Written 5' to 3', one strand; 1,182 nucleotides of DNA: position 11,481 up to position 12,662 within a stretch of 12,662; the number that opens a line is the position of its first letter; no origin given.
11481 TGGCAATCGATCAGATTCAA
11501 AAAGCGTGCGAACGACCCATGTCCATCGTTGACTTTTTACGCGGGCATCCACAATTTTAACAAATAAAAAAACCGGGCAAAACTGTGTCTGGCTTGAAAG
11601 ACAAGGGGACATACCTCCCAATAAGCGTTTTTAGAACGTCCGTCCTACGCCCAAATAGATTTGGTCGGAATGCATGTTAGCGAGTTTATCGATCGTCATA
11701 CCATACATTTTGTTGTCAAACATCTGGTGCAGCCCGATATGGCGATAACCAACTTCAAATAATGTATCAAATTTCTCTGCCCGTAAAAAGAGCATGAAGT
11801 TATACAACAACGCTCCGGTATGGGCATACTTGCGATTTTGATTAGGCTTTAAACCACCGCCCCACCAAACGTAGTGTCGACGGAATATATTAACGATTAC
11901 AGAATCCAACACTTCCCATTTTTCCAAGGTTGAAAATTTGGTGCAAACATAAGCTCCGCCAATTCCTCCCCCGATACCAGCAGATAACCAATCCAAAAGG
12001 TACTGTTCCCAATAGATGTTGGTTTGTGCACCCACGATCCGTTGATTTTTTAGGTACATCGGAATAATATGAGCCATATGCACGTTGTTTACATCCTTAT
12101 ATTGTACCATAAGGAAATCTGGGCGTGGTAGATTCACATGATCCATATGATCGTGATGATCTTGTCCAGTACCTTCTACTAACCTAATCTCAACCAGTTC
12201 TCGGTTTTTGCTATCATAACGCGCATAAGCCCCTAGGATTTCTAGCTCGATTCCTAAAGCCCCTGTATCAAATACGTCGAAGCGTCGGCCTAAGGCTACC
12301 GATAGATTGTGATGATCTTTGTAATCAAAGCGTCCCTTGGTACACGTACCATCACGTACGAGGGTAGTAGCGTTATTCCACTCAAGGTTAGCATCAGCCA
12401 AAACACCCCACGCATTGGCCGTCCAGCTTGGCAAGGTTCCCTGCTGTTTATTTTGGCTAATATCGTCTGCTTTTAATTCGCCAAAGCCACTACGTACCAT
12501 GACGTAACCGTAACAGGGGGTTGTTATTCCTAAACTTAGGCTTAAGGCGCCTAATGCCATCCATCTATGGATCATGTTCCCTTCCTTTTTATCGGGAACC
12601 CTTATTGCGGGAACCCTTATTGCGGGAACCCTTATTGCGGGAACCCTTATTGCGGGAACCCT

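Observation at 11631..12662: Surface-protein module, copy B: paralog with a homologous 15-bp array that runs off the window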

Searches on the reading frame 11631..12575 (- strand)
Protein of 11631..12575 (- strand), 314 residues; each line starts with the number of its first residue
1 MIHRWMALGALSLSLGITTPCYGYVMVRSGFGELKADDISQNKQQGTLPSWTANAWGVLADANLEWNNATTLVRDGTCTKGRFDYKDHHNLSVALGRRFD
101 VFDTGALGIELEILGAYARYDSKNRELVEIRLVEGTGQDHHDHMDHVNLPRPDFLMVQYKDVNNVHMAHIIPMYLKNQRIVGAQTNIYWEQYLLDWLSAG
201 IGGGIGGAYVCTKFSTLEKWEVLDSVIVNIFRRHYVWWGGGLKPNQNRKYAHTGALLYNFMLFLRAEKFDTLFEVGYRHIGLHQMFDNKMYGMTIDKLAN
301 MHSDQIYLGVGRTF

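Call 7: search_protein_families(library=pfam, proteins=[window:11631-12575:-], max_evalue=1)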
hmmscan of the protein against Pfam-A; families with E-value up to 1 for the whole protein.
window:11631-12575:- (314 aa): 1 family
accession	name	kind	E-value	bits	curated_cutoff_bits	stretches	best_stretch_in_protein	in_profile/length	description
PF23092.1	Ubiquitin_6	-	0.27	11.6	27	1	211-234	31-54/105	Neuron navigator 1-like, ubiquitin-like domain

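Call 8: find_encoding_contigs(protein=window:11631-12575:-, flank=10000, max_places=10)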
Protein window:11631-12575:- (314 aa): 1 contig read that carries it; 1 place shown.
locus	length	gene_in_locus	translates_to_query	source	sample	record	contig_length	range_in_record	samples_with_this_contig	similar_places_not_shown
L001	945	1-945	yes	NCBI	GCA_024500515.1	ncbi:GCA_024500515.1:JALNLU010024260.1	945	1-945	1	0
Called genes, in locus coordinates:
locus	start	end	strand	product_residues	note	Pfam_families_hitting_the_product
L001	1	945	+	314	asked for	?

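Call 10: find_homologous_proteins(query=window:11631-12575:-, max_evalue=0.001)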
Query window:11631-12575:- (314 aa): 68 proteins with E <= 0.001 among 1883 candidates.
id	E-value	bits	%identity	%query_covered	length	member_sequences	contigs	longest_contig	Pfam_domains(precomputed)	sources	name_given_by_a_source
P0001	2.1e-213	726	100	98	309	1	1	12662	-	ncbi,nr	ncbi:MAG: hypothetical protein MJ218_03625 [Opitutales bacterium]|nr:hypothetical protein [Opitutale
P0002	3.7e-141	488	72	95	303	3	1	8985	-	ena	-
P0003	3.0e-128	446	66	100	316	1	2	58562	-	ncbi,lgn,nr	ncbi:MAG: hypothetical protein MJ218_01355 [Opitutales bacterium]|nr:hypothetical protein [Opitutale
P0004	4.9e-122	425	64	98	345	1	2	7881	-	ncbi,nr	ncbi:MAG: hypothetical protein MJ218_03920, partial [Opitutales bacterium]|nr:hypothetical protein [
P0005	2.0e-114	400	60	95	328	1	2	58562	-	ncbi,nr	ncbi:MAG: hypothetical protein MJ218_01430 [Opitutales bacterium]|nr:hypothetical protein [Opitutale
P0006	3.2e-110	386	60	98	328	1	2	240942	-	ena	-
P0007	5.2e-110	386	57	96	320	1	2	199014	-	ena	-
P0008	1.5e-108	381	59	98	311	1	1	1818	-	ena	-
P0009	3.2e-108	380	56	100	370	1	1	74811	-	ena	-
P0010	5.0e-106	373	58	100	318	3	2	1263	-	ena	-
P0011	1.2e-103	365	58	95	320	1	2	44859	-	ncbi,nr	ncbi:MAG: hypothetical protein MJ218_02010 [Opitutales bacterium]|nr:hypothetical protein [Opitutale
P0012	6.3e-88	313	53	100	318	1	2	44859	-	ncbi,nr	ncbi:MAG: hypothetical protein MJ218_02040, partial [Opitutales bacterium]|nr:hypothetical protein [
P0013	3.0e-87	311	55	95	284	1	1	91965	-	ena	-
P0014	3.6e-86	307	53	95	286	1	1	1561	-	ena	-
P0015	7.4e-86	306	52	98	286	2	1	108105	-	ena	-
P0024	6.1e-83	297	53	100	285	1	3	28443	-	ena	-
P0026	6.7e-83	297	52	97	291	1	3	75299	-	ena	-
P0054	4.8e-62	228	46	100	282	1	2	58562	-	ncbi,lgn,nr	ncbi:MAG: hypothetical protein MJ218_01320 [Opitutales bacterium]|nr:hypothetical protein [Opitutale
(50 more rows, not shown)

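Call 14: find_related_loci(query=A1, collection=genome_contigs, flank=3000)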
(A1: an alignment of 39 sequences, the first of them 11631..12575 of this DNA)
Query A1 (314 aa) in genome_contigs; peptide patterns used: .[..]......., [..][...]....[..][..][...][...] (x = any residue, [..] = any of these).
29 stretches matched a pattern; 7 encode a relative of the query (tblastn E <= 1e-3); 7 distinct loci.
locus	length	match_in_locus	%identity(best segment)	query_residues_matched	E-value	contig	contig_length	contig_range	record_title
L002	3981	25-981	71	1-314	7e-143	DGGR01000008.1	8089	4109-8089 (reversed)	MAG TPA_asm: Verrucomicrobia bacterium UBA3869 UBA3869_contig_168681, whole genome shotgun sequence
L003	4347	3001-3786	51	16-307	4e-77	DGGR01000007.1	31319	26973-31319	MAG TPA_asm: Verrucomicrobia bacterium UBA3869 UBA3869_contig_91611, whole genome shotgun sequence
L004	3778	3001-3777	51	6-295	2e-75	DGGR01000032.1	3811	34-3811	MAG TPA_asm: Verrucomicrobia bacterium UBA3869 UBA3869_contig_156604, whole genome shotgun sequence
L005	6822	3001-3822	42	5-314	2e-57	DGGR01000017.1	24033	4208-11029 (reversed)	MAG TPA_asm: Verrucomicrobia bacterium UBA3869 UBA3869_contig_158494, whole genome shotgun sequence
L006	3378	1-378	65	182-314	8e-46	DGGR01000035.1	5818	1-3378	MAG TPA_asm: Verrucomicrobia bacterium UBA3869 UBA3869_contig_346799, whole genome shotgun sequence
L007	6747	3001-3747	34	6-314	8e-39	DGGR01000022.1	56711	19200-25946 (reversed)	MAG TPA_asm: Verrucomicrobia bacterium UBA3869 UBA3869_contig_119050, whole genome shotgun sequence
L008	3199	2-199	77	249-314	3e-31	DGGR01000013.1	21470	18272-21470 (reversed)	MAG TPA_asm: Verrucomicrobia bacterium UBA3869 UBA3869_contig_46166, whole genome shotgun sequence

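Call 16: find_related_loci(query=A1, collection=metagenome_contigs, flank=2500)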
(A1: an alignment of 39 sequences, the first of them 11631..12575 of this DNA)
Query A1 (314 aa) in metagenome_contigs; peptide patterns used: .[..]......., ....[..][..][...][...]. (x = any residue, [..] = any of these).
126 stretches matched a pattern; 4 encode a relative of the query (tblastn E <= 1e-3); 4 distinct loci.
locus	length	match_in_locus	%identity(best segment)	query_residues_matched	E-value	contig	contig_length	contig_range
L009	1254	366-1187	42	5-314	2e-61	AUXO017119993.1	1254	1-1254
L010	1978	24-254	69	238-314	6e-33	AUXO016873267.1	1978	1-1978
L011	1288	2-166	78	260-314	3e-26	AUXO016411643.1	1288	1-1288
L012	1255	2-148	78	266-314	2e-22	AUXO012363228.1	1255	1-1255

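Call 17: find_encoding_contigs(protein=P0002, flank=10000, max_places=10)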
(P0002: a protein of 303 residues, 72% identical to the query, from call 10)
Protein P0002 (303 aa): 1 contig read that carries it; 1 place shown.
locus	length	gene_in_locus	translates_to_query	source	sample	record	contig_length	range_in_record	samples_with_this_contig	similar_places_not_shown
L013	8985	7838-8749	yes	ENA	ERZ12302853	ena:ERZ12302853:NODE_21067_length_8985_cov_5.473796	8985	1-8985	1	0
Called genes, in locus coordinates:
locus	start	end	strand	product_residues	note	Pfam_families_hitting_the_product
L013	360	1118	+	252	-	PF04542:Sigma70_r2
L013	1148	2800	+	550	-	-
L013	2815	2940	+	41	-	-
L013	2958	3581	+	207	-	-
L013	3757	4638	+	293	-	PF23952:LRR_EndoS (faint), PF00560:LRR_1 (faint), PF12799:LRR_4 (weak), PF13855:LRR_8 (weak), PF12799:LRR_4 (weak)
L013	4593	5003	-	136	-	PF07963:N_methyl (weak)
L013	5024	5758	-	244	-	PF23023:Anti-Pycsar_Apyc1, PF00753:Lactamase_B, PF12706:Lactamase_B_2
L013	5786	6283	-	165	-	PF04608:PgpA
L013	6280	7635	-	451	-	PF02881:SRP54_N, PF06414:Zeta_toxin (weak), PF00448:SRP54, PF01656:CbiA (weak), PF02978:SRP_SPB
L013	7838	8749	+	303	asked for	-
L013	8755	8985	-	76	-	?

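Call 18: find_encoding_contigs(protein=P0003, flank=10000, max_places=10)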
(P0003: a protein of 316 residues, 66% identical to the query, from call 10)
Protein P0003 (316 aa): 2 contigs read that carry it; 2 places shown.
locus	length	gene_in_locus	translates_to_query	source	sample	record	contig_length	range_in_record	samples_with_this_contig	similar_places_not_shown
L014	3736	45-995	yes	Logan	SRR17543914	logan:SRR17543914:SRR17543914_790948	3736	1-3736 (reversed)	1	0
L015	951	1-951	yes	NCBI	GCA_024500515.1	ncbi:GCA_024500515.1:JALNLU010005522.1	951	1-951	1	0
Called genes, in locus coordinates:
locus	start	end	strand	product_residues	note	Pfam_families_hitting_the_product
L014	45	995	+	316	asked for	-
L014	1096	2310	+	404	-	PF00083:Sugar_tr (weak), PF07690:MFS_1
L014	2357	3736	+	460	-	?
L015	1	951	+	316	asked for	?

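Call 19: find_encoding_contigs(protein=P0004, flank=10000, max_places=10)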
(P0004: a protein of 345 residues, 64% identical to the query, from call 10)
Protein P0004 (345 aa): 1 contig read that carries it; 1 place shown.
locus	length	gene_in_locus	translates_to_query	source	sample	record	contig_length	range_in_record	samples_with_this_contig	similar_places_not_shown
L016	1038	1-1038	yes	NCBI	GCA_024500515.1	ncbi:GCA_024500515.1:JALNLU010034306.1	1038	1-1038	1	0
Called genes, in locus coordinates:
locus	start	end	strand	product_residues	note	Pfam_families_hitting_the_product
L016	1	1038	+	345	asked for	?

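Call 22: find_encoding_contigs(protein=P0006, flank=10000, max_places=10)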
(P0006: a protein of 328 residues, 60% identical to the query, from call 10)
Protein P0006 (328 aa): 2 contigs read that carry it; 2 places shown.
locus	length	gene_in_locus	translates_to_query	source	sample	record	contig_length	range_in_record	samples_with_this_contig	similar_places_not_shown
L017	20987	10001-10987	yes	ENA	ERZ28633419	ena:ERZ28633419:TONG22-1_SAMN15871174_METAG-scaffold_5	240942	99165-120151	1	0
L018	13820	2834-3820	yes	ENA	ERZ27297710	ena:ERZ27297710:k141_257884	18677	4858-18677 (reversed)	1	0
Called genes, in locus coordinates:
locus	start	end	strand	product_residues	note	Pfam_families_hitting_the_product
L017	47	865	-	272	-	PF00106:adh_short, PF08659:KR, PF13561:adh_short_C2, PF23441:SDR (weak)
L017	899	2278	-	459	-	PF07399:Na_H_antiport_3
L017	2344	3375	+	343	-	PF04055:Radical_SAM (weak)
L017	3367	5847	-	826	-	PF01751:Toprim (weak), PF01131:Topoisom_bac, PF13342:Toprim_Crpt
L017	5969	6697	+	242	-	PF05050:Methyltransf_21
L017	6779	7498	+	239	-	PF05050:Methyltransf_21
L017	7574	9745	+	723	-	PF03030:H_PPase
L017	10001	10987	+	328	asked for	-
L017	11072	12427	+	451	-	PF03721:UDPG_MGDP_dh_N, PF00984:UDPG_MGDP_dh, PF03720:UDPG_MGDP_dh_C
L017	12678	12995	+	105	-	-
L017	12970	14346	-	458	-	PF00890:FAD_binding_2 (weak), PF01266:DAO (faint), PF01593:Amino_oxidase, PF12831:FAD_oxidored, PF13450:NAD_binding_8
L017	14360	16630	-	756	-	-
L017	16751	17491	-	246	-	-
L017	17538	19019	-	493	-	PF00884:Sulfatase (weak)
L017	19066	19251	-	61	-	-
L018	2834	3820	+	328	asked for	-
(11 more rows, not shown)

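Call 23: find_encoding_contigs(protein=P0007, flank=10000, max_places=10)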
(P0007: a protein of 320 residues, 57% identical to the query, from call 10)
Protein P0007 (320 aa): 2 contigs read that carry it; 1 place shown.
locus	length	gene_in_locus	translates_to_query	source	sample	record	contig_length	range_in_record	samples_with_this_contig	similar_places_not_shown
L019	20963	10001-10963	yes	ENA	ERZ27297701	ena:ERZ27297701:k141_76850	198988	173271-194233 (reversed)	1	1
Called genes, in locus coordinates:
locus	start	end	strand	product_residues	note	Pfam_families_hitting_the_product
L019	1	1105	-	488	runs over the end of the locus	PF01425:Amidase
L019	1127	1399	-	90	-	PF02686:GatC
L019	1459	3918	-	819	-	PF01588:tRNA_bind, PF03483:B3_4, PF03484:B5, PF17759:tRNA_synthFbeta, PF03147:FDX-ACB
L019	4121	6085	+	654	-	PF00012:HSP70, PF06723:MreB_Mbl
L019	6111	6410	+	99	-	PF00166:Cpn10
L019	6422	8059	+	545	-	PF00118:Cpn60_TCP1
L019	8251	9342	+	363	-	PF00318:Ribosomal_S2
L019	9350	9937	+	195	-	PF00889:EF_TS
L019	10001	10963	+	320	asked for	-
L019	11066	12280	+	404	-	PF07690:MFS_1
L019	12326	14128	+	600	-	PF00916:Sulfate_transp, PF01740:STAS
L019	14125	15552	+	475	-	PF01171:ATP_bind_3, PF11734:TilS_C (weak)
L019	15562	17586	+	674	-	PF06068:TIP49 (faint), PF00004:AAA, PF17862:AAA_lid_3, PF01434:Peptidase_M41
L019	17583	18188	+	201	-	PF01327:Pep_deformylase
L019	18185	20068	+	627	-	PF03279:Lip_A_acyltrans, PF01075:Glyco_transf_9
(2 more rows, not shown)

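Call 24: find_encoding_contigs(protein=P0015, flank=10000, max_places=10)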
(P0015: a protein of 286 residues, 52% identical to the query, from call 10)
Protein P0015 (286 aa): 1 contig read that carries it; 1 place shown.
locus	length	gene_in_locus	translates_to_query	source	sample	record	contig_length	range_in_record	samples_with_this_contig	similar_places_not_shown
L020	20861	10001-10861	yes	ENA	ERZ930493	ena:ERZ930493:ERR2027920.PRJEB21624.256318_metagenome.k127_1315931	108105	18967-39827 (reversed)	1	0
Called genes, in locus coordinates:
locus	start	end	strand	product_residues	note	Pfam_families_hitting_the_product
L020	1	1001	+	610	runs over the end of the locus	PF01807:Zn_ribbon_DnaG, PF08275:DNAG_N, PF01751:Toprim (weak), PF13155:Toprim_2, PF13662:Toprim_4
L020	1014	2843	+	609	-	PF03979:Sigma70_r1_1 (weak), PF00140:Sigma70_r1_2, PF04542:Sigma70_r2, PF04539:Sigma70_r3, PF04545:Sigma70_r4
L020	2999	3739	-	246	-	PF00005:ABC_tran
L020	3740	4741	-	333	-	-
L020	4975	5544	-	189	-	PF02660:G3P_acyltransf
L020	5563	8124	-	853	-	PF00133:tRNA-synt_1, PF01406:tRNA-synt_1e (faint), PF09334:tRNA-synt_1g, PF13603:tRNA-synt_1_2, PF00133:tRNA-synt_1, PF08264:Anticodon_1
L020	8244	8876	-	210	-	PF07505:DUF5131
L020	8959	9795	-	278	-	PF17930:LpxI_N, PF06230:LpxI_C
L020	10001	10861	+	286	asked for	-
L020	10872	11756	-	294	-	PF04464:Glyphos_transf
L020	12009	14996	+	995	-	PF01326:PPDK_N, PF00391:PEP-utilizers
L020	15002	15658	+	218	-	PF07722:Peptidase_C26, PF00117:GATase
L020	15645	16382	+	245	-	PF00483:NTP_transferase, PF12804:NTP_transf_3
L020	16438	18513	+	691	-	PF22019:GlgB_N (weak), PF02922:CBM_48, PF00128:Alpha-amylase, PF02806:Alpha-amylase_C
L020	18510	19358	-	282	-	-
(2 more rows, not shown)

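Call 29: find_homologous_proteins(query=L013:6280-7635:-, max_evalue=1e-150)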
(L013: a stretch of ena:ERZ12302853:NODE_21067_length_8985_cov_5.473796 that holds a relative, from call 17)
Query L013:6280-7635:- (451 aa): 32 proteins with E <= 1e-150 among 8000 candidates.
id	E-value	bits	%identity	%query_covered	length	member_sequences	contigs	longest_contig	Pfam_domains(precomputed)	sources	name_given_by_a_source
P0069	3.9e-274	927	98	100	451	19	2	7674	PF06414.19,PF02881.25,PF02978.27,PF01656.30,PF00448.29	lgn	-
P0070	2.8e-177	608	63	99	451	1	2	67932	PF06414.19,PF02881.25,PF02978.27,PF01656.30,PF00448.29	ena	-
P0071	3.0e-177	608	63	99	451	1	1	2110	PF06414.19,PF02881.25,PF02978.27,PF01656.30,PF00448.29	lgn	-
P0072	3.6e-176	604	63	99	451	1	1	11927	PF02881.25,PF02978.27,PF01656.30,PF13401.13,PF00448.29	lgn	-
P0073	4.0e-176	604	63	99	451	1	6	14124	PF06414.19,PF02881.25,PF02978.27,PF01656.30,PF00448.29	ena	-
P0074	6.6e-176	603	63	99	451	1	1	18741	PF06414.19,PF02881.25,PF02978.27,PF01656.30,PF13401.13,PF00448.29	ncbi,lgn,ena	-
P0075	3.3e-173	595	61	100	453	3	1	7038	PF02881.25,PF02978.27,PF00448.29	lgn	-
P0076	7.4e-173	593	61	100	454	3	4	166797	PF02881.25,PF02978.27,PF00448.29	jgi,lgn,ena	-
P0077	2.7e-172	592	60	100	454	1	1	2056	PF02881.25,PF02978.27,PF00448.29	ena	-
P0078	2.7e-172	592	60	100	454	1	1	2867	PF02881.25,PF02978.27,PF00448.29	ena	-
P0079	4.0e-172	591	61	98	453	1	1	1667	PF02881.25,PF02978.27,PF01656.30,PF13401.13,PF00448.29,PF20720.4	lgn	-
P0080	4.8e-172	591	61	98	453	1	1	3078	PF02881.25,PF02978.27,PF01656.30,PF13401.13,PF00448.29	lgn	-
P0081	2.0e-171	589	59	100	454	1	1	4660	PF02881.25,PF02978.27,PF00448.29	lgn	-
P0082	3.4e-171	588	61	100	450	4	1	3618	PF02881.25,PF02978.27,PF00448.29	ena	-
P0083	5.7e-171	587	62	100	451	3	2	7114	PF06414.19,PF02881.25,PF02978.27,PF01656.30,PF00448.29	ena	-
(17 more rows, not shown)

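Call 30: find_encoding_contigs(protein=P0069, flank=10000, max_places=10)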
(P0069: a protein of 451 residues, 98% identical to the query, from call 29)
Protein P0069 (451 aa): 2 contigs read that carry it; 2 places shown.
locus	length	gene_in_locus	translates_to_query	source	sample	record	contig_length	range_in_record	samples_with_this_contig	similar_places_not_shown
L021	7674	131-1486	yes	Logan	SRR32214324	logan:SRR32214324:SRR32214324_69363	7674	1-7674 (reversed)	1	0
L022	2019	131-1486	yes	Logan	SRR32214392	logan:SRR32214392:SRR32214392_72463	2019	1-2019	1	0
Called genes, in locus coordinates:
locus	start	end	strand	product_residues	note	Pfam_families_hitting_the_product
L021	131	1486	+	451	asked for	PF02881:SRP54_N, PF06414:Zeta_toxin (weak), PF00448:SRP54, PF01656:CbiA (faint), PF02978:SRP_SPB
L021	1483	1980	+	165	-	PF04608:PgpA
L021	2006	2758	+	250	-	PF23023:Anti-Pycsar_Apyc1, PF00753:Lactamase_B, PF12706:Lactamase_B_2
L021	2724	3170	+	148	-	PF07963:N_methyl (weak)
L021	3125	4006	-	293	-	PF23952:LRR_EndoS (faint), PF13855:LRR_8 (faint), PF13516:LRR_6 (faint), PF00560:LRR_1 (faint), PF12799:LRR_4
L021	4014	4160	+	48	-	-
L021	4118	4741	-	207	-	-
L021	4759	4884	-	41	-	-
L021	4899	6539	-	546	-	-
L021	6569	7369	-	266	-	PF04542:Sigma70_r2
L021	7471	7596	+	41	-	-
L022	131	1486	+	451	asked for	PF02881:SRP54_N, PF06414:Zeta_toxin (weak), PF00448:SRP54, PF01656:CbiA (faint), PF02978:SRP_SPB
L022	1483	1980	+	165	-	PF04608:PgpA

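Call 42: find_encoding_contigs(protein=P0026, flank=10000, max_places=10)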
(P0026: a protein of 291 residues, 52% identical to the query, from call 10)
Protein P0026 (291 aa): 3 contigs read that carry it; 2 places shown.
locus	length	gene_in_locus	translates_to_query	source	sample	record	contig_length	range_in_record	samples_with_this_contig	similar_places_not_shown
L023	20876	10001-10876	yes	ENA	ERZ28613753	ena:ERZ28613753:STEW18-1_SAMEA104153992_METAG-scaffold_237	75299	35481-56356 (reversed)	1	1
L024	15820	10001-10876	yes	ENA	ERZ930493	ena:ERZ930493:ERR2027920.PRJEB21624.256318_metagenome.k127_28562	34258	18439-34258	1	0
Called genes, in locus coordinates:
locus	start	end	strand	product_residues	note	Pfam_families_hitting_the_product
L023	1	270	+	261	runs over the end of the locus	PF00813:FliP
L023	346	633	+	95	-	-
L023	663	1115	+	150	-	PF07681:DoxX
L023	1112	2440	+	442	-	PF05697:Trigger_N, PF05698:Trigger_C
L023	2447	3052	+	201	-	PF00574:CLP_protease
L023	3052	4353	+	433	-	PF06689:zf-C4_ClpX, PF01078:Mg_chelatase (faint), PF07724:AAA_2, PF00004:AAA, PF07728:AAA_5 (weak), PF10431:ClpB_D2-small (weak)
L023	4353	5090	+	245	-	PF20260:PUA_4, PF04452:Methyltrans_RNA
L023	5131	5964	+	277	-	PF13489:Methyltransf_23 (weak), PF08241:Methyltransf_11, PF08242:Methyltransf_12 (weak), PF13649:Methyltransf_25, PF13847:Methyltransf_31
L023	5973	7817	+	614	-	PF13522:GATase_6, PF12481:DUF3700 (faint), PF13537:GATase_7, PF00733:Asn_synthase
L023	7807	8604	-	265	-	PF03099:BPL_LplA_LipB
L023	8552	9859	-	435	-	PF05673:DUF815 (weak), PF05496:RuvB_N, PF24883:NPHP3_N, PF13173:AAA_14, PF14532:Sigma54_activ_2, PF00004:AAA, PF16193:AAA_assoc_2, PF12002:MgsA_C, +7 more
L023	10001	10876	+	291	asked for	-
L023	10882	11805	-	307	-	PF00551:Formyl_trans_N, PF02911:Formyl_trans_C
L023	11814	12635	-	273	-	PF00793:DAHP_synth_1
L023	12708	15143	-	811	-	PF00343:Phosphorylase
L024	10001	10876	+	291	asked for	-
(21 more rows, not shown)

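Call 43: find_encoding_contigs(protein=P0024, flank=10000, max_places=10)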
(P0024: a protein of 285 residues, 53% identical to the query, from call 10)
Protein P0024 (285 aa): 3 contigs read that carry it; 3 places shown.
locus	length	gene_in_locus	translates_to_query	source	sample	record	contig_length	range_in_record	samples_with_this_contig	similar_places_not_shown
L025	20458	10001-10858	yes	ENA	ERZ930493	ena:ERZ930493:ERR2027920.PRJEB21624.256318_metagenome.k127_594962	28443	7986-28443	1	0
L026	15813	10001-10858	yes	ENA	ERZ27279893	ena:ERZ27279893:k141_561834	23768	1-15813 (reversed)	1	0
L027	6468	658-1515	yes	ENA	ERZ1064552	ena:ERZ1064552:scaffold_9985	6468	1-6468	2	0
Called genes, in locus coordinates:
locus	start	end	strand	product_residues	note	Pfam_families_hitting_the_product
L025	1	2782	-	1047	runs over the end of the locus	PF00873:ACR_tran, PF02355:SecD_SecF_C (faint)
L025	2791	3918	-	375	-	PF25917:BSH_RND (weak), PF25876:HH_MFP_RND, PF25944:Beta-barrel_RND (weak), PF25967:RND-MFP_C (weak), PF25989:YknX_C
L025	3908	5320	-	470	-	PF02321:OEP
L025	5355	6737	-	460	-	PF01554:MatE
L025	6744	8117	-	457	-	PF00753:Lactamase_B, PF23023:Anti-Pycsar_Apyc1 (weak), PF12706:Lactamase_B_2, PF16661:Lactamase_B_6, PF10996:Beta-Casp, PF07521:RMMBL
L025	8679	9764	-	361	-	PF01168:Ala_racemase_N, PF00842:Ala_racemase_C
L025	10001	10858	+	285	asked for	-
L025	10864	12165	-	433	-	PF08245:Mur_ligase_M, PF02875:Mur_ligase_C (weak)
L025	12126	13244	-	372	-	PF00953:Glycos_transf_4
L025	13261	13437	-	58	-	-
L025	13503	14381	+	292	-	PF01715:IPPT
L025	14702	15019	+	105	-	PF00829:Ribosomal_L21p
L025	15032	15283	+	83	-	PF01016:Ribosomal_L27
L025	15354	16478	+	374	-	PF02481:DNA_processg_A, PF18306:LDcluster4 (weak)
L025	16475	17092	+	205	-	PF00753:Lactamase_B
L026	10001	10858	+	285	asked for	-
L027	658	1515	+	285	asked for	-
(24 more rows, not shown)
